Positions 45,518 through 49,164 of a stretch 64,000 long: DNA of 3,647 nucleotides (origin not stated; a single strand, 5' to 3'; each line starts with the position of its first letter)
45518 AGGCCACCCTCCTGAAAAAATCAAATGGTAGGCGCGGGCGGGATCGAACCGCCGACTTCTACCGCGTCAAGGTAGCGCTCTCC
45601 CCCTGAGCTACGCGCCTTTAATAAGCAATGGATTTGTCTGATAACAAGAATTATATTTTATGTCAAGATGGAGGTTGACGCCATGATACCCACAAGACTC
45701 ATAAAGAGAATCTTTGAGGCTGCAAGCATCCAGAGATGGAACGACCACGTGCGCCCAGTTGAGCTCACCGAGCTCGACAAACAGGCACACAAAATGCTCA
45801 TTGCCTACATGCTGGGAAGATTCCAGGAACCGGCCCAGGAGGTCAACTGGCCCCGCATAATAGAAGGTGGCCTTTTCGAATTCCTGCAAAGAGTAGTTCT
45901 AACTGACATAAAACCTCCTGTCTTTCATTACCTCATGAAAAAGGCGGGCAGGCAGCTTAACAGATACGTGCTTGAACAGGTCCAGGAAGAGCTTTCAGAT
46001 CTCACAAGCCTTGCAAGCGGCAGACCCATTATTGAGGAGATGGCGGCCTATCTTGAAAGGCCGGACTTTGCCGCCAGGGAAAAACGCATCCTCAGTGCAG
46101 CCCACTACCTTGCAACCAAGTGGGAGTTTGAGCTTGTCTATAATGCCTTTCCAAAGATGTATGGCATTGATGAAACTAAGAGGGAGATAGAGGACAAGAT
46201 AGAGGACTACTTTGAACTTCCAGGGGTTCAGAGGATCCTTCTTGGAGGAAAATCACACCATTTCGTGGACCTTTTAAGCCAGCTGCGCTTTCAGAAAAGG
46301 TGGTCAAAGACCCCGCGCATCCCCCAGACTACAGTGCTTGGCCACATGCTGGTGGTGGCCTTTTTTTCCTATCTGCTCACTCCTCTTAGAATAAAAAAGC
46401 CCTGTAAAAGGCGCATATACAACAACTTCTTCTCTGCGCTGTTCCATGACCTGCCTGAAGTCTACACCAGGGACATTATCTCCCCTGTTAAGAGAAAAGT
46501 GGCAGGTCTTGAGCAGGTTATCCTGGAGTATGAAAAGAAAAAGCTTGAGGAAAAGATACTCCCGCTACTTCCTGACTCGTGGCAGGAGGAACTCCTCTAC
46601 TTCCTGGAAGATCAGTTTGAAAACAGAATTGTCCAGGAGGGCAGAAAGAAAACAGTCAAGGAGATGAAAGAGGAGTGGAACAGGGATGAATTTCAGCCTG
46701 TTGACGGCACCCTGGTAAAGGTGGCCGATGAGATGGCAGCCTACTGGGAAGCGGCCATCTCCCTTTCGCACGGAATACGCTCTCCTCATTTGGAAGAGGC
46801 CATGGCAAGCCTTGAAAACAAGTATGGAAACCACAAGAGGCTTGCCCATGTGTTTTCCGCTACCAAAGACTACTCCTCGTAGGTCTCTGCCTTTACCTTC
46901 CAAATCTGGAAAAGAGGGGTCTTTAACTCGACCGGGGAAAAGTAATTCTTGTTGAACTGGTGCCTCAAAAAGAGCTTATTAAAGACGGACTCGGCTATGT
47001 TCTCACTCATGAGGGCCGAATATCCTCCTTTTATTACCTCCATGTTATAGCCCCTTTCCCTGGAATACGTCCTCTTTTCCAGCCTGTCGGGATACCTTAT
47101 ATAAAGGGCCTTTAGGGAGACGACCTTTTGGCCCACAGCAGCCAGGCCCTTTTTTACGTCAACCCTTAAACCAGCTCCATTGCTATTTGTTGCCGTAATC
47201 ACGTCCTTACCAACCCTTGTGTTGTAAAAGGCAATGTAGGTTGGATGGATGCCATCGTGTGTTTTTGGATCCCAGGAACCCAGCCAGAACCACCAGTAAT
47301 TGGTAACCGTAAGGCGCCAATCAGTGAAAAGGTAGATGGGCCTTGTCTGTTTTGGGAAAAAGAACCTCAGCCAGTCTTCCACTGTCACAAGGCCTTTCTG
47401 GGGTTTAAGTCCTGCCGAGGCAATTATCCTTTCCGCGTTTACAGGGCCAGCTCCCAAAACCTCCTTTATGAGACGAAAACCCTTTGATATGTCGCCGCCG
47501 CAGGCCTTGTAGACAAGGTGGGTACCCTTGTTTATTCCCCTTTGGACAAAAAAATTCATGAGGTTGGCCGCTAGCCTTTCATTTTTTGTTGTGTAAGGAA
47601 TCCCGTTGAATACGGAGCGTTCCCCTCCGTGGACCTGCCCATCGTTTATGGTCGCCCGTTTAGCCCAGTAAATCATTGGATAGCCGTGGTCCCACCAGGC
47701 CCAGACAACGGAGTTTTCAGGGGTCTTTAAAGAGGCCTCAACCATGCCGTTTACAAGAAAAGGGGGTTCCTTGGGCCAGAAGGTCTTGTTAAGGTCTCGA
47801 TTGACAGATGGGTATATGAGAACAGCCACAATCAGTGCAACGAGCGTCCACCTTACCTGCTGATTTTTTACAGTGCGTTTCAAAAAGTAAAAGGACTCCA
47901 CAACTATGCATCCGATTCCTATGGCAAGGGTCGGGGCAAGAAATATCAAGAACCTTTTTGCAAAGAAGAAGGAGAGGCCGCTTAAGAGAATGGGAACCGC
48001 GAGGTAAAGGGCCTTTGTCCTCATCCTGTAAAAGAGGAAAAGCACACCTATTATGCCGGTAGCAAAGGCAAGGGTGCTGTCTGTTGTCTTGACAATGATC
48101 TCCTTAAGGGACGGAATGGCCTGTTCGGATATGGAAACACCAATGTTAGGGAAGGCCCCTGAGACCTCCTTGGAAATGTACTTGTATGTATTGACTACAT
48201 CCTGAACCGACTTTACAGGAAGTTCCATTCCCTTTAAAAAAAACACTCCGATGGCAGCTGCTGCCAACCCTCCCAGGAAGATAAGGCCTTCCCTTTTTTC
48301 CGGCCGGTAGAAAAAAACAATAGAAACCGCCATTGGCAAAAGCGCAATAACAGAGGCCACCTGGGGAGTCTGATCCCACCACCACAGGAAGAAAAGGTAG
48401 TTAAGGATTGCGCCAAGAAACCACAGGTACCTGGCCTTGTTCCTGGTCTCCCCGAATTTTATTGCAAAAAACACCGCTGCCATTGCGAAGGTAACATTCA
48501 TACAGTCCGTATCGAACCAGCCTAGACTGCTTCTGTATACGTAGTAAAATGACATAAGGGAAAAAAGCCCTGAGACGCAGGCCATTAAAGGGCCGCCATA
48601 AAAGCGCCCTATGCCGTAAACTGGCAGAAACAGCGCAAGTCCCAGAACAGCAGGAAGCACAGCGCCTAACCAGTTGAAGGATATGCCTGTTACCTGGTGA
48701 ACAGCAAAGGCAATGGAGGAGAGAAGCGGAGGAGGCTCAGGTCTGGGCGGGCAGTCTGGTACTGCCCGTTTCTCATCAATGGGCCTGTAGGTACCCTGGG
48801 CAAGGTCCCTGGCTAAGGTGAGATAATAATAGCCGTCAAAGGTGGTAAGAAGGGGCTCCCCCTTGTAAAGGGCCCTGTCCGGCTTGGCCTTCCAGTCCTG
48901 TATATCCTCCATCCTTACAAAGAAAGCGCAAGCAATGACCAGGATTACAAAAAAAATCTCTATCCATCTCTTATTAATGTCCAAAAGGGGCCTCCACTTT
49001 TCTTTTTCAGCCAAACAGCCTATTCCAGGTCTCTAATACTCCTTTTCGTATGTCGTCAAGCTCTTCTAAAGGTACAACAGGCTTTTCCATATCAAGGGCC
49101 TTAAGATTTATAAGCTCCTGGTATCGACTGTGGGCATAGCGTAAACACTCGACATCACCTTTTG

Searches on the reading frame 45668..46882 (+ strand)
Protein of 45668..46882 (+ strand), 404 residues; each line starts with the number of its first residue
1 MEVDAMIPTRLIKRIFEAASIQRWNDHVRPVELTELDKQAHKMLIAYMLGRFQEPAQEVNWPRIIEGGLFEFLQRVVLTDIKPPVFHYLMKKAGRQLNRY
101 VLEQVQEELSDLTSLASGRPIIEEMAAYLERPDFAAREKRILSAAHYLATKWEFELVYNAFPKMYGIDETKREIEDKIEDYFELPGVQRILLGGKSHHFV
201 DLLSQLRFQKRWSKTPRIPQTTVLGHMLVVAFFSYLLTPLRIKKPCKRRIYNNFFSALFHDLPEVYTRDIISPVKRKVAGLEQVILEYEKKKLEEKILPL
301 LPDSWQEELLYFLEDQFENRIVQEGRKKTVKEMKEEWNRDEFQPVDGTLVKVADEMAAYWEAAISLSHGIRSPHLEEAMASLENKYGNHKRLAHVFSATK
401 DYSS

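Call 19: search_protein_families(library=pfam, proteins=[window:45668-46882:+], max_evalue=0.00001)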
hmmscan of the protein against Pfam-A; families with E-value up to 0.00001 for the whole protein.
window:45668-46882:+ (404 aa): 2 families
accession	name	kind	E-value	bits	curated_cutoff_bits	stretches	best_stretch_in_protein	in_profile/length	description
PF13023.12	HD_3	-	5.8e-30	104.8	22.5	1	204-381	2-163/165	HD domain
PF12917.13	YfbR-like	-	2.3e-20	73.5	25.9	1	198-322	1-129/182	5'-deoxynucleotidase YfbR-like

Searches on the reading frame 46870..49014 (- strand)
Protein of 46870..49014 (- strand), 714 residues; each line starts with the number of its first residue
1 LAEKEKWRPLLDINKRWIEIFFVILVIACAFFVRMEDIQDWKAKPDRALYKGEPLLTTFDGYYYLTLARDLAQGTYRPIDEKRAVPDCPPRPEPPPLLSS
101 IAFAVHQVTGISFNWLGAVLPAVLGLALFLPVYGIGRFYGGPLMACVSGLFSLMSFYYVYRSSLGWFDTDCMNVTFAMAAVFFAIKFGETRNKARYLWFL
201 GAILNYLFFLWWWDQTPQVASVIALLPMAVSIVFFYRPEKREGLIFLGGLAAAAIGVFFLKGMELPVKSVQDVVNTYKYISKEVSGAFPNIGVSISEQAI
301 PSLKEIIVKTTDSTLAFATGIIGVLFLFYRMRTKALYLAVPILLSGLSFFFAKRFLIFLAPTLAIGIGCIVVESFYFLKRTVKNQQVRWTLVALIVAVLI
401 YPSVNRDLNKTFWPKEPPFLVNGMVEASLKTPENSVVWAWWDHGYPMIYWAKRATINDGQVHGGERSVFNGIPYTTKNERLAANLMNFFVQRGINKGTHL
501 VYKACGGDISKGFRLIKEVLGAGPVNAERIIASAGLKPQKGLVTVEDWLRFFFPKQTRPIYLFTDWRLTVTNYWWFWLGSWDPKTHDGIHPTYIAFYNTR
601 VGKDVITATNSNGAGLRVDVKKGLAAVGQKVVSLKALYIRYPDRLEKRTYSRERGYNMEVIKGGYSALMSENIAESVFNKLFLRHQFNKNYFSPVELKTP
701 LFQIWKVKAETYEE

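Call 19: search_protein_families(library=pfam, proteins=[window:46870-49014:-], max_evalue=0.00001)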
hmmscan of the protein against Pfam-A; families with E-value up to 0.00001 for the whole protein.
window:46870-49014:- (714 aa): 2 families
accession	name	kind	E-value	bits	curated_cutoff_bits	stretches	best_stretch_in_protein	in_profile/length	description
PF02516.20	STT3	-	6.2e-12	46.2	24.5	1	51-379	24-376/405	Oligosaccharyl transferase STT3, N-terminal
PF21436.2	STT3-PglB_core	-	5.6e-10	40.3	23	1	434-491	2-58/131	STT3/PglB/AglB core domain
